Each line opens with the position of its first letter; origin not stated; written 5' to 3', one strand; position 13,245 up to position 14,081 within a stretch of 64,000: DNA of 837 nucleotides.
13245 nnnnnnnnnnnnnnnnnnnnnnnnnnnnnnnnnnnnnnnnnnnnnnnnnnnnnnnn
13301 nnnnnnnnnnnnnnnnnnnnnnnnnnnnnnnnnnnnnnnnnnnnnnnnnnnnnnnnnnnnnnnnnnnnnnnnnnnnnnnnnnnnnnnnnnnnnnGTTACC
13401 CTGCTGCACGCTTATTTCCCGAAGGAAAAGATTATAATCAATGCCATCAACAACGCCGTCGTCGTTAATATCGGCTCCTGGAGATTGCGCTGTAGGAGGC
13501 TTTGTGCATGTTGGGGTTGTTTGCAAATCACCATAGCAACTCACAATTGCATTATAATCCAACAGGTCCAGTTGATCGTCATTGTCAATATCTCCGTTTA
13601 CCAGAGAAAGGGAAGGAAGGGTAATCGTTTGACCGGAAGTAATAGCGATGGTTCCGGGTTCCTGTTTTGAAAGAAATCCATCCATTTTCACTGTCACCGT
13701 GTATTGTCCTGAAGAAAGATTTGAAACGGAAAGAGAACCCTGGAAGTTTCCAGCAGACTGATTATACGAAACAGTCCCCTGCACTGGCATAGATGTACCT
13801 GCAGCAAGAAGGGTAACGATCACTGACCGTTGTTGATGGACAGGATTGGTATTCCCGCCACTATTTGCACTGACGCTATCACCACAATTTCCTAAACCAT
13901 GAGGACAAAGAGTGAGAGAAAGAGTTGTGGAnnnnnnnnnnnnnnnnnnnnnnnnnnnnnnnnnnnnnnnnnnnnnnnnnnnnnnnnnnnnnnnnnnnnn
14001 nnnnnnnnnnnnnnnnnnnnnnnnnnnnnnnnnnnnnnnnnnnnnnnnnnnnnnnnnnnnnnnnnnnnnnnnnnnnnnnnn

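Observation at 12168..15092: Giant secreted chimera: GH5-like glycosidase + dockerin-type repeats + PLC/AcpA-family phosphoesterase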

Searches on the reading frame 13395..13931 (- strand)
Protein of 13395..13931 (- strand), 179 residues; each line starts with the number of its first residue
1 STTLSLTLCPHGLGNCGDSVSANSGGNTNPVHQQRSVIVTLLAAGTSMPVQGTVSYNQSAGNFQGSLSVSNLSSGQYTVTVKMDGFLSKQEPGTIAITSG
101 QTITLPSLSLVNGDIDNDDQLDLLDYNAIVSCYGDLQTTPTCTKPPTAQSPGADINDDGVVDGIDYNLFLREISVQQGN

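Call 21: search_solved_structures(query=A1, max_evalue=1, show_alignments=2)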
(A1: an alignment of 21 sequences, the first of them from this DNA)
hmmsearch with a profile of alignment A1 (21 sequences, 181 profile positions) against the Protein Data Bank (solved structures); distinct sequences matched with E-value up to 1: 23.
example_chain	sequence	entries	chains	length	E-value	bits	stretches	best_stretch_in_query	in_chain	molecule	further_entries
2b59_B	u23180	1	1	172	2.1e-05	27.8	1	77-171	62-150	Cellulosomal scaffolding protein A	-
3kcp_A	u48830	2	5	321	8.1e-05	25.9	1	77-171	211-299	Cellulosomal-scaffolding protein A | Cellulosome anchoring protein cohesin region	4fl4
5g5d_B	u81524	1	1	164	0.0002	24.7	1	77-171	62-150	CELLULOSOMAL-SCAFFOLDING PROTEIN A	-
4wi0_B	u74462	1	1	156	0.00048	23.4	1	65-168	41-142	Cellulosomal scaffoldin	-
4u3s_B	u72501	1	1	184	0.00054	23.3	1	65-168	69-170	Cellulosomal scaffoldin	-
4fl4_A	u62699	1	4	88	0.00079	22.7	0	145-174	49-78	Glycoside hydrolase family 9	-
6kg9_A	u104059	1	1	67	0.0029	20.9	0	150-170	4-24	And cellulose-binding endoglucanase family 9 CelL ortholog dockerin domain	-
2y3n_B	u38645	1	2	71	0.0048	20.2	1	113-168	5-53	CELLULOSOMAL FAMILY-48 PROCESSIVE GLYCOSIDE HYDROLASE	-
2yik_A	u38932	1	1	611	0.0083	19.4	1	106-173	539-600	ENDOGLUCANASE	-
6kgc_B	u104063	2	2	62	0.026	17.8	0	152-170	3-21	And cellulose-binding endoglucanase family 9 CelL ortholog dockerin domain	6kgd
1daq_A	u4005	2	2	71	0.028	17.7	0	149-173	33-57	ENDOGLUCANASE SS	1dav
6kge_D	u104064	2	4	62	0.031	17.5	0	152-176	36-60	And cellulose-binding endoglucanase family 9 CelL ortholog dockerin domain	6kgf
2mte_A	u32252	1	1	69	0.031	17.5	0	150-173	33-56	Cellulose 1,4-beta-cellobiosidase (reducing end) CelS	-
6t58_A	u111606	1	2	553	0.035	17.4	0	116-138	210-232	Cellular tumor antigen p53,Protein S100-A4,Protein S100-A4,Annexin A2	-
4cj0_A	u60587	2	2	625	0.039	17.2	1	108-173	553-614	ENDOGLUCANASE D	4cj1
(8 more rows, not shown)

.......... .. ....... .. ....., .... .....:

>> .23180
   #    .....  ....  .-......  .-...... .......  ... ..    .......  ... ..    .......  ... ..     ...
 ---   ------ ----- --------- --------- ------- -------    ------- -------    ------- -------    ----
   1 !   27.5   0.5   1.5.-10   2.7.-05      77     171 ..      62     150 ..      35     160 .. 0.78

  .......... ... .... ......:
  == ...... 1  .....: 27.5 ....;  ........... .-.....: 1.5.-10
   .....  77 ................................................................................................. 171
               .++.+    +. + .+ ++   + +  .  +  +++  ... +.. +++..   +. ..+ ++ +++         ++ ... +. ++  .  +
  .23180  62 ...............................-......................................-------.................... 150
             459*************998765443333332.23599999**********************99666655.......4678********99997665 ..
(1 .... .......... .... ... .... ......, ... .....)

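Call 22: search_protein_families(library=pfam, alignment_id=A1, max_evalue=0.01)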
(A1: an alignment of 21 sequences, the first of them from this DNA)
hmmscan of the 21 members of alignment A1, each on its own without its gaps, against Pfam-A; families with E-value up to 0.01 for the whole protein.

A. member 1, seq(179 aa): 4 families
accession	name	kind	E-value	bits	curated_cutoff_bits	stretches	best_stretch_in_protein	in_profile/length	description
PF12985.13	DUF3869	-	0.00033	21.3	24.5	1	38-106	11-80/85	Domain of unknown function (DUF3869)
PF13620.12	CarboxypepD_reg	-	0.00043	21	32.3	1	60-105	33-77/82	Carboxypeptidase regulatory-like domain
PF00404.24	Dockerin_1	-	0.0011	19.6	22.9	1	113-169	2-52/57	Dockerin type I domain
PF14686.12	fn3_3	-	0.0012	19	24.4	1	64-105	34-75/75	Polysaccharide lyase family 4, domain II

B. families by the number of members that match (of 21 scanned): 9 families
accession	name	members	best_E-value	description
PF00404.24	Dockerin_1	14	4.3e-09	Dockerin type I domain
PF13620.12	CarboxypepD_reg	9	6.1e-06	Carboxypeptidase regulatory-like domain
PF18962.6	Por_Secre_tail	4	0.00011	Secretion system C-terminal sorting domain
PF13517.12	FG-GAP_3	4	0.0019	FG-GAP-like repeat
PF12985.13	DUF3869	2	2.5e-05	Domain of unknown function (DUF3869)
PF14686.12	fn3_3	2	0.00089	Polysaccharide lyase family 4, domain II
PF20009.4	GEVED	1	0.0066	GEVED domain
PF08308.17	PEGA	1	0.0086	PEGA domain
PF13860.13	FlgD_ig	1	0.0089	FlgD Ig-like domain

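Call 26: predict_structure(alignment_id=A1)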
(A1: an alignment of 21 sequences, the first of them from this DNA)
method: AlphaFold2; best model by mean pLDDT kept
length: 179 residues; sequences in the alignment: 21
mean_pLDDT: 85.6   pTM: 0.83
mean pLDDT of the five models: 85.6, 84.2, 76.7, 66.9, 63.1
residues with pLDDT >= 90: 79; 70-90: 77; 50-70: 15; < 50: 8
segments of 3 or more residues with pLDDT < 50: 19-24
pLDDT, mean of each block of 10 residues (from residue 1): 93 64 62 94 92 92 94 94 93 93 92 90 89 83 71 88 88 67
secondary structure, 60 per line:
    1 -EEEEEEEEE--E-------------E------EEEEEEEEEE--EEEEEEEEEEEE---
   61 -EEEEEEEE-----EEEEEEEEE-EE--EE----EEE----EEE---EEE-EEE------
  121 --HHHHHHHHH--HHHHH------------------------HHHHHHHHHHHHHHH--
elements in order: E2-10 E34-43 E46-57 E62-69 E75-83 E95-97 E102-104 E108-110 E112-114 H123-131 H134-138 H163-177

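Call 28: search_protein_representatives(alignment_id=A1)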
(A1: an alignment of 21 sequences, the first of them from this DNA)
Query: 21 sequences, 181 profile positions. Proteins with E-value up to 0.001 (for the whole library): 5479; up to 1e-10: 2163; up to 1e-30: 990. The best 150 are listed.
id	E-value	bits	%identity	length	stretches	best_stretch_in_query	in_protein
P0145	2.1e-78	278.8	-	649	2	2-180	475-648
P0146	6.0e-78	277.3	-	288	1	2-180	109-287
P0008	2.2e-77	275.5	-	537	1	2-180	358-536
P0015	1.2e-74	266.5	-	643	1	2-181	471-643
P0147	1.4e-74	266.4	-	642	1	2-181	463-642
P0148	1.8e-74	266.0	-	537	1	2-180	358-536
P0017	5.3e-74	264.5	-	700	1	2-180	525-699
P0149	7.3e-74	264.0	-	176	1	8-180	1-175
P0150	1.4e-73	263.1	-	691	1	3-180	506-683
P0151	1.6e-73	262.9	-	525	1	5-180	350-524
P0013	5.8e-73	261.1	-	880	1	2-180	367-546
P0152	1.1e-72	260.2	-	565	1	2-180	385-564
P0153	1.3e-72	259.9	-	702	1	2-179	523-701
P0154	1.4e-72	259.9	-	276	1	2-181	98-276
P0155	4.8e-72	258.1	-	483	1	2-181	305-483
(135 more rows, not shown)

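Call 29: fold_search(model_id=the predicted structure, library=pdb)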
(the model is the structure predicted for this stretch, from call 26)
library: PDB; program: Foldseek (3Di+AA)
matches with E <= 10: 830; with E <= 0.001: 10
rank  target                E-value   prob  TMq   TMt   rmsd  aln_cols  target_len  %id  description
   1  4wi0_B                2.1e-07  1.00  0.57  0.64   5.1       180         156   18  Crystal structure of Coh3ScaB-XDoc_M2ScaA complex: A C-terminal interface mutant of type II Cohesin-X-Dockerin complex (released 2015-10-07)
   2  4u3s_B                4.1e-07  1.00  0.55  0.62   5.4       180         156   18  Crystal structure of Coh3ScaB-XDoc_M1ScaA complex: A N-terminal interface mutant of type II Cohesin-X-Dockerin complex (released 2015-07-29)
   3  4fl4_L                2.5e-06  1.00  0.56  0.35   5.7       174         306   16  Scaffoldin conformation and dynamics revealed by a ternary complex from the Clostridium thermocellum cellulosome (released 2012-06-27)
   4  5g5d_B                2.7e-06  1.00  0.59  0.66   4.7       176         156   14  Crystal Structure of the CohScaC2-XDocCipA type II complex from Clostridium thermocellum (released 2017-04-05)
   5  5k39_B                3.2e-06  1.00  0.49  0.56   7.1       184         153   14  THE TYPE II COHESIN DOCKERIN COMPLEX FROM CLOSTRIDIUM THERMOCELLUM (released 2017-03-29)
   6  4fl4_C                3.7e-06  1.00  0.55  0.35   5.1       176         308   16  Scaffoldin conformation and dynamics revealed by a ternary complex from the Clostridium thermocellum cellulosome (released 2012-06-27)
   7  2b59_B                4.7e-06  1.00  0.55  0.62   5.1       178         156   15  The type II cohesin dockerin complex (released 2005-10-11)
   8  3kcp_A                7.1e-06  1.00  0.54  0.34   6.3       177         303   14  Crystal structure of interacting Clostridium thermocellum multimodular components (released 2010-02-09)
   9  4fl4_I                1.3e-05  1.00  0.54  0.34   5.9       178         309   16  Scaffoldin conformation and dynamics revealed by a ternary complex from the Clostridium thermocellum cellulosome (released 2012-06-27)
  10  5m0y_B                1.4e-05  1.00  0.52  0.58   6.3       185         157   14  Crystal Structure of the CohScaA-XDocCipB type II complex from Clostridium thermocellum at 1.5Angstrom resolution (released 2017-09-06)
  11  5aq0_A                3.3e-03  0.99  0.29  0.54   5.2       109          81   16  The structure of the Transthyretin-like domain of the first catalytic domain of the HUMAN Carboxypeptidase D (released 2016-09-28)
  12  1cqy                  9.8e-03  0.87  0.25  0.39   8.0       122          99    9  STARCH BINDING DOMAIN OF BACILLUS CEREUS BETA-AMYLASE (released 1999-08-20)
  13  8qox_B                1.5e-02  0.97  0.31  0.15   5.5       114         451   16  Two-component assembly of SlaA and SlaB S-layer proteins of Sulfolobus acidocaldarius (released 2024-02-21)
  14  5aq0_B                1.6e-02  0.99  0.30  0.58   5.6       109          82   13  The structure of the Transthyretin-like domain of the first catalytic domain of the HUMAN Carboxypeptidase D (released 2016-09-28)
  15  6rp8_C                1.7e-02  0.30  0.20  0.28  13.4       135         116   12  Crystal Structure of Ipilimumab Fab complexed with CTLA-4 at 2.6A resolution (released 2020-07-08)
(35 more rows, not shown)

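Call 41: find_related_loci(query=A1, collection=genome_contigs, flank=6000)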
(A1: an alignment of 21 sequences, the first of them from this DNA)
Query A1 (179 aa) in genome_contigs; peptide patterns used: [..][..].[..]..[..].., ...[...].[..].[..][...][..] (x = any residue, [..] = any of these).
236 stretches matched a pattern; 113 encode a relative of the query (tblastn E <= 1e-3); the best 80 are kept; 77 distinct loci.
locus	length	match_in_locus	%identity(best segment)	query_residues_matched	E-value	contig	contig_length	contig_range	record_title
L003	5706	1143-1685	54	1-178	1e-58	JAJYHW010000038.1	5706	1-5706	MAG: bacterium isolate DBS1-3.bin97 NODE_32551_length_5706_cov_1.25847, whole genome shotgun sequence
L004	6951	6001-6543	48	3-179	2e-53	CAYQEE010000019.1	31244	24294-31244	MAG TPA_asm: uncultured Gammaproteobacteria bacterium isolate SRP272529_co2_240 genome assembly, contig: NODE_2186_lengt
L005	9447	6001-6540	45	2-179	9e-46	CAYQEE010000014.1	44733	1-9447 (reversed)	MAG TPA_asm: uncultured Gammaproteobacteria bacterium isolate SRP272529_co2_240 genome assembly, contig: NODE_1135_lengt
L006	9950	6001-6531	45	3-179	2e-44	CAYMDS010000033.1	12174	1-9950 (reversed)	MAG TPA_asm: uncultured Gammaproteobacteria bacterium isolate SRP192515_co2_133 genome assembly, contig: NODE_4358_lengt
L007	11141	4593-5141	45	4-178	5e-43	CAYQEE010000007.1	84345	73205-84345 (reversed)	MAG TPA_asm: uncultured Gammaproteobacteria bacterium isolate SRP272529_co2_240 genome assembly, contig: NODE_305_length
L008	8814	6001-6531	43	2-178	8e-43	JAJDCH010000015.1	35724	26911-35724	MAG: Candidatus Levyibacteriota bacterium isolate OFTM270 OFTM270_14, whole genome shotgun sequence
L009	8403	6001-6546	48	2-178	1e-41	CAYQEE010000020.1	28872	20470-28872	MAG TPA_asm: uncultured Gammaproteobacteria bacterium isolate SRP272529_co2_240 genome assembly, contig: NODE_2454_lengt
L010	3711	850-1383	44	2-179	1e-41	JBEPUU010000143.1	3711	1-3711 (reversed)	MAG: bacterium isolate 22E.metabat2_refined.014_sub NODE_30359_length_3711_cov_6.179158, whole genome shotgun sequence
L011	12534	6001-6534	44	1-179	8e-41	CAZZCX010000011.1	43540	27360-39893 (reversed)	MAG TPA_asm: uncultured Gammaproteobacteria bacterium isolate SRP173033_co1_414 genome assembly, contig: NODE_1149_lengt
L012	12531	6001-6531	46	2-178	1e-41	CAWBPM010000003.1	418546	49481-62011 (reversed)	MAG: Candidatus Levybacteria bacterium isolate MFD01476.bin.1.72 genome assembly, contig: contig_44256, whole genome sho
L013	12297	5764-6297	41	1-178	2e-40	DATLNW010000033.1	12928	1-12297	MAG TPA_asm: Lysobacterales bacterium isolate SMAG_U13810 k141_5130122, whole genome shotgun sequence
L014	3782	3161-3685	40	1-175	1e-39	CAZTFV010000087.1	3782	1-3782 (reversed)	MAG TPA_asm: uncultured Gammaproteobacteria bacterium isolate SRP269290_co1_791 genome assembly, contig: NODE_46610_leng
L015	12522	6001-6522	44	1-174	1e-39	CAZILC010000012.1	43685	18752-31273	MAG TPA_asm: uncultured Gammaproteobacteria bacterium isolate SRP200132_co1_59 genome assembly, contig: NODE_1407_length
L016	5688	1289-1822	41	1-178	6e-39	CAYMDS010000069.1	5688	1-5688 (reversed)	MAG TPA_asm: uncultured Gammaproteobacteria bacterium isolate SRP192515_co2_133 genome assembly, contig: NODE_12936_leng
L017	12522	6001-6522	41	1-174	2e-38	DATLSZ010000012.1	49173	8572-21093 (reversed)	MAG TPA_asm: Candidatus Acidiferrales bacterium isolate SMAG_U13943 k141_293969, whole genome shotgun sequence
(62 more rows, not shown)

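Call 49: search_protein_families(library=pfam, alignment_id=A4, max_evalue=0.00001)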
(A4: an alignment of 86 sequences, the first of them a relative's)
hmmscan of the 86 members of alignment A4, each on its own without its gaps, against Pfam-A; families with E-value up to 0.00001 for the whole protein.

A. member 1, P0145 (649 aa): 1 family
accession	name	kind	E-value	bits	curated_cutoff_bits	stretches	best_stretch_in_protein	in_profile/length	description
PF00404.24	Dockerin_1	-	2.4e-12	47.3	22.9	1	587-643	1-56/57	Dockerin type I domain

B. families by the number of members that match (of 86 scanned): 48 families (the first 25 are shown)
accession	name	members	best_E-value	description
PF00404.24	Dockerin_1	48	4.1e-16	Dockerin type I domain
PF02018.23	CBM_4_9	6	6.4e-30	Carbohydrate binding domain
PF00150.24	Cellulase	4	1.3e-35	Cellulase (glycosyl hydrolase family 5)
PF00722.28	Glyco_hydro_16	4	4e-24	Glycosyl hydrolases family 16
PF01229.23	Glyco_hydro_39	4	2.3e-09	Glycosyl hydrolases family 39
PF17210.9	SdrD_B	3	1e-14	SdrD B-like domain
PF04185.19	Phosphoesterase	2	1.4e-34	Phosphoesterase family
PF07452.17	CHRD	2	3.7e-20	CHRD domain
PF14200.12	RicinB_lectin_2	2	6.8e-20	Ricin-type beta-trefoil lectin domain-like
PF00704.34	Glyco_hydro_18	2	6.7e-17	Glycosyl hydrolases family 18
PF13519.12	VWA_2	2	4.2e-16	von Willebrand factor type A domain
PF00092.34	VWA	2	1.2e-15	von Willebrand factor type A domain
PF03935.22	SKN1_KRE6_Sbg1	2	9.8e-13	Beta-glucan synthesis-associated protein SKN1/KRE6/Sbg1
PF02156.21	Glyco_hydro_26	2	2.1e-12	Glycosyl hydrolase family 26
PF11790.14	Glyco_hydro_cc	2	5.9e-09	Glycosyl hydrolase catalytic core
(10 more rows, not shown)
